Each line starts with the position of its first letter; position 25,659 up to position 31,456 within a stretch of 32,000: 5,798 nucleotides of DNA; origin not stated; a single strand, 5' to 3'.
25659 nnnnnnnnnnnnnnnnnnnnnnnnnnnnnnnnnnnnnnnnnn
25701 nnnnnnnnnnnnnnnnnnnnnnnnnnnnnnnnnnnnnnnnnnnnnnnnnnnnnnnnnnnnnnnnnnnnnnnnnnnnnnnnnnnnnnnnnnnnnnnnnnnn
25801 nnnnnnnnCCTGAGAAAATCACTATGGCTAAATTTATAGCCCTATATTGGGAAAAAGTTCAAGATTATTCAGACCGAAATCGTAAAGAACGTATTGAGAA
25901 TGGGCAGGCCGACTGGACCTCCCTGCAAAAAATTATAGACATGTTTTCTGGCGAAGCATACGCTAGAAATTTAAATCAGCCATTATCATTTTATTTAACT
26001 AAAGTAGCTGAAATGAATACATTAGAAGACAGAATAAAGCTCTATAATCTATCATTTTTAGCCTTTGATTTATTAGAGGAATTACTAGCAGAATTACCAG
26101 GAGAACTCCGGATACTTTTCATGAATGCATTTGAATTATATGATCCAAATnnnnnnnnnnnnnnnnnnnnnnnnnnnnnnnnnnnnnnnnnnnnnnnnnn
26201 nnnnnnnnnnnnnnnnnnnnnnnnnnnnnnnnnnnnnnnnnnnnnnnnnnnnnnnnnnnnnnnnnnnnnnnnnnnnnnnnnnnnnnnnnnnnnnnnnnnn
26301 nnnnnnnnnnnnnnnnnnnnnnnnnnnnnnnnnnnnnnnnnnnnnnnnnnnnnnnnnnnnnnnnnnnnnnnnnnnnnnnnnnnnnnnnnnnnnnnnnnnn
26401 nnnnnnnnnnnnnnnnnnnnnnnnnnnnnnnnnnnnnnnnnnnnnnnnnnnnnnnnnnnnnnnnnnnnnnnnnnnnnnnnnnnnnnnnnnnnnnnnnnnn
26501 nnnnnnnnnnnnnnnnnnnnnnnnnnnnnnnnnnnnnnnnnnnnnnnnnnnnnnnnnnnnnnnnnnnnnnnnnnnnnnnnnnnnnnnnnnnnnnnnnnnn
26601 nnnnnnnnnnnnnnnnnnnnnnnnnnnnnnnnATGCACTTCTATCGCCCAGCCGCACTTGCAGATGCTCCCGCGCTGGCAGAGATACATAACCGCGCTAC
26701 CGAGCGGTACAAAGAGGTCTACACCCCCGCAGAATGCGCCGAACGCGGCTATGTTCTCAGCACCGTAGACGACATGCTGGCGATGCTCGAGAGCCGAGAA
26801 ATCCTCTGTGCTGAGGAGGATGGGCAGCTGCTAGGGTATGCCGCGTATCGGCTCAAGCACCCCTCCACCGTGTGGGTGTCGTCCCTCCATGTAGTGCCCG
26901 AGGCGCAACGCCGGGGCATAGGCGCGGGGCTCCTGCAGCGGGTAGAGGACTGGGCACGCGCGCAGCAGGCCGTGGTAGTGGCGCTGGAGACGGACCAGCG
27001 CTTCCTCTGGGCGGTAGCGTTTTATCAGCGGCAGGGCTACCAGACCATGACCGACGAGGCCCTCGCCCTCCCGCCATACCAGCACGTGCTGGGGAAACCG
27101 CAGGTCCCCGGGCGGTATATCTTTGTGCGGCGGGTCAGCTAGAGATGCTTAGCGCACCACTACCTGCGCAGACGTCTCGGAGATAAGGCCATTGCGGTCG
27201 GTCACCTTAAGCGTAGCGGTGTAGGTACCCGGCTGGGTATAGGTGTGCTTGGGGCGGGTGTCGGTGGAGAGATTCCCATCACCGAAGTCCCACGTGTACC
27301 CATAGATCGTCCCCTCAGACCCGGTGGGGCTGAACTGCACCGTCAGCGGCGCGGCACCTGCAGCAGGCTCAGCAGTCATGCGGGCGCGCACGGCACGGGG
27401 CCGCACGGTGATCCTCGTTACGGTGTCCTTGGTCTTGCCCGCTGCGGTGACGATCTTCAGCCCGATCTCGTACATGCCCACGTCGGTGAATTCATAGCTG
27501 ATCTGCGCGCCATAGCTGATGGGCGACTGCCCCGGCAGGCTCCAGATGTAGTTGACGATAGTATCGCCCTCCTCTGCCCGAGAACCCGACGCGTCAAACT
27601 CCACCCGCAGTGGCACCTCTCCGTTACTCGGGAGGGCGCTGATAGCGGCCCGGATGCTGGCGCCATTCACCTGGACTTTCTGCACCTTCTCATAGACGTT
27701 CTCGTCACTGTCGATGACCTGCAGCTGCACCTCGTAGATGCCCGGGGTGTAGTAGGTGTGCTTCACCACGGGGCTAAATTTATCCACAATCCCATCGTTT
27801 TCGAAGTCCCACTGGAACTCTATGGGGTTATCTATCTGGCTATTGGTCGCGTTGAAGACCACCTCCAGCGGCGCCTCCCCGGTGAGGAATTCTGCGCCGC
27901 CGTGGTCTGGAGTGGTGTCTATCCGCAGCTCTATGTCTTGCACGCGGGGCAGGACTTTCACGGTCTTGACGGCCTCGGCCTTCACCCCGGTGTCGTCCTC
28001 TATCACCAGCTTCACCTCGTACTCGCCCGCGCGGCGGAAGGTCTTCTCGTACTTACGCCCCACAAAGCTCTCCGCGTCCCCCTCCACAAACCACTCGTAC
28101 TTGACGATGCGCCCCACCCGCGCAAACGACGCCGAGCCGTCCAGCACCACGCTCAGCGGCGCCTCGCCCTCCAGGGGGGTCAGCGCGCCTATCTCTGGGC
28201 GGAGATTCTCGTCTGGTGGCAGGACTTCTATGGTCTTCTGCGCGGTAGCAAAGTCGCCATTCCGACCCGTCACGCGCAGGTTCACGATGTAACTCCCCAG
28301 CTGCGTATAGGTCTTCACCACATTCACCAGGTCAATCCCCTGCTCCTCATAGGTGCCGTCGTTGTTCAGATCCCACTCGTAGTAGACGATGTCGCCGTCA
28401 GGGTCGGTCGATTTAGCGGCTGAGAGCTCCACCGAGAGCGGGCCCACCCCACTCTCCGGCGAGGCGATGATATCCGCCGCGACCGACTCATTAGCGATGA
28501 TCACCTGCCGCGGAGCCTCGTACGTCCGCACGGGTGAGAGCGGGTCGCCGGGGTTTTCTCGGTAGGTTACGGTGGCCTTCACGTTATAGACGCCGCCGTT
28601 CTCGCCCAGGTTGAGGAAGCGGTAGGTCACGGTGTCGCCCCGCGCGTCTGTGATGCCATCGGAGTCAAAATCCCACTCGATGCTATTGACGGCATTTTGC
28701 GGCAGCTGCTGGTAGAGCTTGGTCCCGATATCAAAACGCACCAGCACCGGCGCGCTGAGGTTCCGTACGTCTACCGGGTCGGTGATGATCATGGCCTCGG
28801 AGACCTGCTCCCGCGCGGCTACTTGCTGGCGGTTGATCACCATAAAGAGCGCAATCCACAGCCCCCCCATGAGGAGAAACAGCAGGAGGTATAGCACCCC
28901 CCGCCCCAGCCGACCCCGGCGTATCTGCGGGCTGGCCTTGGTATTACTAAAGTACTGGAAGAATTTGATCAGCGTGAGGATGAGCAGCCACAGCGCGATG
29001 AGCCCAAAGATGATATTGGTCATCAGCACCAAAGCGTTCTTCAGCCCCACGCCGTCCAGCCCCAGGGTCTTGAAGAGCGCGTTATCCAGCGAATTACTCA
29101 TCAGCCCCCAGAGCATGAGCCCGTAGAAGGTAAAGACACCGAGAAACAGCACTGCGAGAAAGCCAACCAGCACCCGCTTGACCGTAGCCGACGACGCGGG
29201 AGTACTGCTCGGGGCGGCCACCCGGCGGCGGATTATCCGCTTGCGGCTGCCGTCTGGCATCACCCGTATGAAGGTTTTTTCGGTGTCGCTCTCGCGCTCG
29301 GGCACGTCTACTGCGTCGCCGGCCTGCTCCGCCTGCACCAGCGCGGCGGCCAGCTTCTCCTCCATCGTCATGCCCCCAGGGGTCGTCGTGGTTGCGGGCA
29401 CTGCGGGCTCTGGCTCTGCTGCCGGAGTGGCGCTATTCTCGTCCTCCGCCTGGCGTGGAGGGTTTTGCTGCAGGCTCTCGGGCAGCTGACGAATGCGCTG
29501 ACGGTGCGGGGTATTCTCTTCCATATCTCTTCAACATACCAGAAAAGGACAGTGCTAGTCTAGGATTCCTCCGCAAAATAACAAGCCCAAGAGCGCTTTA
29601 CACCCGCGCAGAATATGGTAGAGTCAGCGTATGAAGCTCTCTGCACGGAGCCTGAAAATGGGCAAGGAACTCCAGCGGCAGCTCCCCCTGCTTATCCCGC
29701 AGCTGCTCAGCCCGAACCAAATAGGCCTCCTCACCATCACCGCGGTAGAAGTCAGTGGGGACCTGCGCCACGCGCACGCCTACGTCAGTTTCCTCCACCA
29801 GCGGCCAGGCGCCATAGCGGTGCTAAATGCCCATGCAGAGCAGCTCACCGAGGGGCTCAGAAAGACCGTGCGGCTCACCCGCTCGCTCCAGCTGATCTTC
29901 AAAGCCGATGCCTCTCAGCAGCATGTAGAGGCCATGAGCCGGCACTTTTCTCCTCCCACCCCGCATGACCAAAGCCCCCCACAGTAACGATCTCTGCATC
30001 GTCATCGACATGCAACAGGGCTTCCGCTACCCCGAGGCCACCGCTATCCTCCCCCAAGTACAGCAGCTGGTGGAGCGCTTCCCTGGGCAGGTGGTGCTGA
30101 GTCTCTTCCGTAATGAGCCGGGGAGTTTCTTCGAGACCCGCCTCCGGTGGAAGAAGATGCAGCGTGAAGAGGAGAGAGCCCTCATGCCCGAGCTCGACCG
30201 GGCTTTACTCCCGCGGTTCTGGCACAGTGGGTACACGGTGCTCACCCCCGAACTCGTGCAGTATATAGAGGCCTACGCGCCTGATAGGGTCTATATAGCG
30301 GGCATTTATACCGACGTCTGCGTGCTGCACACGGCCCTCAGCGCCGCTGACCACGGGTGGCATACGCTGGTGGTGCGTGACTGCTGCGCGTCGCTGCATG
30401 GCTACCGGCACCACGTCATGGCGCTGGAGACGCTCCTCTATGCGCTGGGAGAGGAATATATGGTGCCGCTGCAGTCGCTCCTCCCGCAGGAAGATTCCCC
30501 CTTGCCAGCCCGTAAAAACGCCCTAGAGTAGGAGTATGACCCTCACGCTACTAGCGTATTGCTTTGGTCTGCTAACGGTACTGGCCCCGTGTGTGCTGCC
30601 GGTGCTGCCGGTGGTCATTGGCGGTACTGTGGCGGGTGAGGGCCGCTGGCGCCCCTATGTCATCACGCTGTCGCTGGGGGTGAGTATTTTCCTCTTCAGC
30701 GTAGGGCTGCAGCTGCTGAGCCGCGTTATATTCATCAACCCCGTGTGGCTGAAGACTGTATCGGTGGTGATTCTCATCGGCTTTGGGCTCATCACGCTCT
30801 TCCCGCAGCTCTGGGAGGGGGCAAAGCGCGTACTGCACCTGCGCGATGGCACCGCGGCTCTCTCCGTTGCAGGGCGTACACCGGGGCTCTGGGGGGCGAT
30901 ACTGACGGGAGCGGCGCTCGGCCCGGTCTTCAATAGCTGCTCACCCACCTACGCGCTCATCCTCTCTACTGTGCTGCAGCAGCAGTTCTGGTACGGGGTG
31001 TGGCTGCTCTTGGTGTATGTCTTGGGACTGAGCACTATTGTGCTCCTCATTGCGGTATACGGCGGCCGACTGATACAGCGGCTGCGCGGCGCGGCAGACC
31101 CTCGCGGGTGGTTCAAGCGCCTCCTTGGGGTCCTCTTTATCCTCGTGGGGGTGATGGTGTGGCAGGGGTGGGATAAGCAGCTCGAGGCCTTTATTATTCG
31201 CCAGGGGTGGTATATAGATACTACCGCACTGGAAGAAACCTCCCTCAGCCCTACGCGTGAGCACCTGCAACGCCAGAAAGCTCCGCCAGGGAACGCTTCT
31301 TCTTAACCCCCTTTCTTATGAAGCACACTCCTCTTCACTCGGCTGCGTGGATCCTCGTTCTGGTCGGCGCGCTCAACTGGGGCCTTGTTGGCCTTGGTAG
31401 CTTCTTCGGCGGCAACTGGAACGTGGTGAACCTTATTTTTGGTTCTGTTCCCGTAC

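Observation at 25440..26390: AT-rich ~0.95 kb self-contained island (promoter, structured leader, orphan 184-aa gene, terminator) between gap and core genes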

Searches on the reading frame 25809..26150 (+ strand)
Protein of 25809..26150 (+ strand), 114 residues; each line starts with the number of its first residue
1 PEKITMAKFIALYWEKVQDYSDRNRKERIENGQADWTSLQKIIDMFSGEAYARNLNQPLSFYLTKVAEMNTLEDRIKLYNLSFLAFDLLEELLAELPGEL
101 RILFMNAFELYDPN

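Call 59: predict_structure(protein=window:25809-26150:+)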
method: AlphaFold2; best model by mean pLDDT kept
length: 114 residues; sequences in the alignment: 1
mean_pLDDT: 50.5   pTM: 0.27
mean pLDDT of the five models: 50.5, 46.5, 44.9, 44.8, 42.8
residues with pLDDT >= 90: 0; 70-90: 0; 50-70: 61; < 50: 53
segments of 3 or more residues with pLDDT < 50: 1-9, 36-60, 79-84, 106-114
pLDDT, mean of each block of 10 residues (from residue 1): 44 54 56 50 44 45 57 52 50 58 50 35
secondary structure, 60 per line:
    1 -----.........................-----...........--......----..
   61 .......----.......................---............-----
elements in order: H6-30 H36-46 H49-54 H59-67 H72-94 H98-109

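Call 64: fold_search(model_id=the predicted structure, library=pdb)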
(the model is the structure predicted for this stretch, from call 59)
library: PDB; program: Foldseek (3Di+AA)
matches with E <= 10: 7; with E <= 0.001: 0
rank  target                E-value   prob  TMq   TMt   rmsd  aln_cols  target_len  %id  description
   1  9qdr_A                4.7e+00  0.08  0.34  0.28   9.1       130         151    9  Structure of Staphylococcus aureus MarR-type repressor MhqR (released 2026-01-14)
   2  5hsm                  5.0e+00  0.18  0.28  0.25   2.7        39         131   18  CRYSTAL STRUCTURE OF MYCOBACTERIUM TUBERCULOSIS MARR FAMILY PROTEIN RV2887 (released 2017-02-01)
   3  9smz_A                6.9e+00  0.06  0.34  0.29   9.5       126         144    9  Structure of Staphylococcus aureus MarR-type repressor MhqR bound to MBQ (released 2026-01-14)
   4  9gdo_F                6.9e+00  0.05  0.26  0.10   9.8        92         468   15  Cryo-EM structure of Vibrio cholerae RNA polymerase holoenzyme bound to an ompU promoter DNA fragment (released 2025-12-17)
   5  7v6b_A                8.9e+00  0.03  0.26  0.04  10.8       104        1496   15  Structure of the Dicer-2-R2D2 heterodimer (released 2022-03-23)
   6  6owx_B                9.5e+00  0.05  0.33  0.40  11.9        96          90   12  Spy H96L:Im7 L18pI-Phe complex; multiple anomalous datasets contained herein for element identification (released 2019-05-29)
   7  6vjs_C                9.5e+00  0.02  0.24  0.04  14.0        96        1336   18  Escherichia coli RNA polymerase and ureidothiophene-2-carboxylic acid complex (released 2020-10-07)
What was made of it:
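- Tried and rejected: A Foldseek search of PDB with the second model gave only E>=4.7 (call 64).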

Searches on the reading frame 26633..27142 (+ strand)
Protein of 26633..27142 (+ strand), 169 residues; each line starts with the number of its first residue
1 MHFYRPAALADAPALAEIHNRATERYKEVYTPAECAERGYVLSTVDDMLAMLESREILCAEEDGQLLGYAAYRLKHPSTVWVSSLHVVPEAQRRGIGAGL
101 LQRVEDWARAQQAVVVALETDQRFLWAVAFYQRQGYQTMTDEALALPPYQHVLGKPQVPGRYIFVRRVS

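Call 7: search_protein_families(library=pfam, proteins=[window:26633-27142:+], max_evalue=1)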
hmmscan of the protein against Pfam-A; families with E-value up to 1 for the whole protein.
window:26633-27142:+ (169 aa): 8 families
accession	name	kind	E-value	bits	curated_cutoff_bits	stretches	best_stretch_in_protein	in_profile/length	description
PF00583.31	Acetyltransf_1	-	2.1e-17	63.9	20.7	1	50-136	28-116/116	Acetyltransferase (GNAT) family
PF13508.13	Acetyltransf_7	-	8.1e-14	52.2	27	1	55-137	3-83/84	Acetyltransferase (GNAT) domain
PF13673.13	Acetyltransf_10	-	8e-11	42.5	23.6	1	46-142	20-113/128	Acetyltransferase (GNAT) domain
PF14542.12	Acetyltransf_CG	-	1.4e-05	25.6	30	1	61-117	5-62/80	GCN5-related N-acetyl-transferase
PF13527.13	Acetyltransf_9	-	0.00063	20.2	25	1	50-138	36-126/127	Acetyltransferase (GNAT) domain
PF08445.16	FR47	-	0.006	17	22.1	1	70-140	13-81/86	FR47-like protein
PF13420.13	Acetyltransf_4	-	0.0068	16.9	24.3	1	50-140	42-138/155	Acetyltransferase (GNAT) domain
PF17668.7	Acetyltransf_17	-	0.058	14.5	25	1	58-98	27-71/114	Acetyltransferase (GNAT) domain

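Call 37: find_homologous_proteins(query=window:26633-27139:+, max_evalue=1e-10)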
Query window:26633-27139:+ (169 aa): 1 proteins with E <= 1e-10 among 294 candidates.
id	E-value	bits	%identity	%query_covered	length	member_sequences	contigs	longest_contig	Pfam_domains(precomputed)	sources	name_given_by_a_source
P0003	7.8e-108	375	100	100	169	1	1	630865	PF13673.14,PF13508.14,PF14542.13,PF00583.32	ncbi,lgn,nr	ncbi:GNAT family N-acetyltransferase [Candidatus Peribacteria bacterium]|nr:GNAT family N-acetyltran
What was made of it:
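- Tried and rejected: The GNAT neighbour has no relative at E<=1e-10 (call 37).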

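Call 38: find_encoding_contigs(protein=P0003, flank=10000, max_places=10)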
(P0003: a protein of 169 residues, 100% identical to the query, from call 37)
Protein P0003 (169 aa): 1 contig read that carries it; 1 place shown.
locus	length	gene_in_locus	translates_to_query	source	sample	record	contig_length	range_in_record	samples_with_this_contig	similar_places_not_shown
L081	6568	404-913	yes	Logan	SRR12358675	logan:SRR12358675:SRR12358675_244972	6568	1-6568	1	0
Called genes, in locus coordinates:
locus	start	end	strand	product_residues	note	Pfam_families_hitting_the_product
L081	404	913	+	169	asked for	PF00583:Acetyltransf_1, PF13673:Acetyltransf_10, PF13508:Acetyltransf_7, PF14542:Acetyltransf_CG (faint)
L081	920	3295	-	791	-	PF18911:PKD_4, PF00801:PKD, PF22352:K319L-like_PKD (faint), PF18911:PKD_4, PF00801:PKD, PF18911:PKD_4, PF00801:PKD, PF18911:PKD_4, +1 more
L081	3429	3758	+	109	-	PF02033:RBFA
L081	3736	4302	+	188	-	PF00857:Isochorismatase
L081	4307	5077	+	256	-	-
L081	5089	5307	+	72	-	PF04070:DUF378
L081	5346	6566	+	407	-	?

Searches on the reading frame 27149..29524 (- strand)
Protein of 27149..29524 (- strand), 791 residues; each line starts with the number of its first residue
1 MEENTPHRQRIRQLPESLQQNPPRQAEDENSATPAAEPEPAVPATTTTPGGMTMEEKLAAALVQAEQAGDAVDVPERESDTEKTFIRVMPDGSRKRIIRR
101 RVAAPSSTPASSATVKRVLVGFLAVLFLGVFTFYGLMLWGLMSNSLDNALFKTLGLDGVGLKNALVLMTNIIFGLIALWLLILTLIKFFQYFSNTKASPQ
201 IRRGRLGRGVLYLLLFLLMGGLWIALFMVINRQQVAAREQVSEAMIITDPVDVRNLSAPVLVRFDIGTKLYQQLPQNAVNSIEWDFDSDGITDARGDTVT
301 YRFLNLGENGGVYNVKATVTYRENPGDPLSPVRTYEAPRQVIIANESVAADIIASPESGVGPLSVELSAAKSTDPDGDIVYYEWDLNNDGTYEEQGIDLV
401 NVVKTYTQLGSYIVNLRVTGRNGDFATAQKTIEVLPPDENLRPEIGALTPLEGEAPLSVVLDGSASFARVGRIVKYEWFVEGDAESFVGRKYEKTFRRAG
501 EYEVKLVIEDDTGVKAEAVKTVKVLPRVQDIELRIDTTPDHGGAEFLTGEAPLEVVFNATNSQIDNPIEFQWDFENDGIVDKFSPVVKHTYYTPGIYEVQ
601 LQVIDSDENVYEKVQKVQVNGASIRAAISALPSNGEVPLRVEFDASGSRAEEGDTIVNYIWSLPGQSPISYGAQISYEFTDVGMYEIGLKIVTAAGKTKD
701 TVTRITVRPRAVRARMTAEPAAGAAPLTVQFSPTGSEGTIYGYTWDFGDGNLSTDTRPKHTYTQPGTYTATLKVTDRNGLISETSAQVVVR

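Call 39: search_protein_families(library=pfam, proteins=[window:27149-29524:-], max_evalue=0.01)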
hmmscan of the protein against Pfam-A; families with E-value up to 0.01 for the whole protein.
window:27149-29524:- (791 aa): 8 families
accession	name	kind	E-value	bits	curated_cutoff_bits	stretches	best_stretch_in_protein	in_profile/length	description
PF18911.6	PKD_4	-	1.5e-63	211.2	27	5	720-786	11-80/85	PKD domain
PF00801.26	PKD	-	1.7e-48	163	23.5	4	716-785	4-76/80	PKD domain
PF22352.2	K319L-like_PKD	-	2.2e-17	63.2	27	2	364-434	13-84/84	K319L-like, PKD domain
PF18981.6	InlK_D3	-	5.5e-06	26.8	25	0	496-520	46-70/75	Internalin K domain (D3/D4)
PF21027.3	Sde0182_C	-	3.2e-05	24.9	27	0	365-385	2-22/83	Cellulose-binding protein Sde0182, C-terminal domain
PF16820.11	PKD_3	-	0.00073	19.8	26.3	0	658-691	34-66/68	PKD-like domain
PF15418.12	DUF4625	-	0.0019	18.9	27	0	764-790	104-130/131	Domain of unknown function (DUF4625)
PF16967.11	TcfC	-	0.0031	17.5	29.4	0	594-617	43-66/68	E-set like domain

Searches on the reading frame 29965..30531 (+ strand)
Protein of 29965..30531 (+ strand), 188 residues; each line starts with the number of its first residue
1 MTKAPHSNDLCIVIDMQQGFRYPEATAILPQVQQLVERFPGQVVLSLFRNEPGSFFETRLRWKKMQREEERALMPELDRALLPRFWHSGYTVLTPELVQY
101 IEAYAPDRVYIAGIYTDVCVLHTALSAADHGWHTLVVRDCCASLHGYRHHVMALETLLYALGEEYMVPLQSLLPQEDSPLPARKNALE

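Call 39: search_protein_families(library=pfam, proteins=[window:29965-30531:+], max_evalue=0.01)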
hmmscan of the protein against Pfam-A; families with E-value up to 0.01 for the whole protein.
window:29965-30531:+ (188 aa): 1 family
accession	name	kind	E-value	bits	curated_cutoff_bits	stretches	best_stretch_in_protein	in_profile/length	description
PF00857.26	Isochorismatase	-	1.7e-24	87.3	27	1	11-157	3-163/175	Isochorismatase domain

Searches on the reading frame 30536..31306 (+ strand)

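Call 39: search_protein_families(library=pfam, proteins=[window:30536-31306:+], max_evalue=0.01)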
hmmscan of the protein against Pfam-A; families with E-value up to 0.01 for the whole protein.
window:30536-31306:+ (256 aa): 3 families
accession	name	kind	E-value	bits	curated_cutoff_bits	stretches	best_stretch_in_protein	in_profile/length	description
PF13386.12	DsbD_2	-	1.4e-05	25.5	24.9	1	47-207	49-199/199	Cytochrome C biogenesis protein transmembrane region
PF02683.22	DsbD_TM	-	0.00025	20.8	27.1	1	6-208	7-214/219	Cytochrome C biogenesis protein transmembrane domain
PF05052.17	MerE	-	0.0032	17.8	22.8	1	7-56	17-67/75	MerE protein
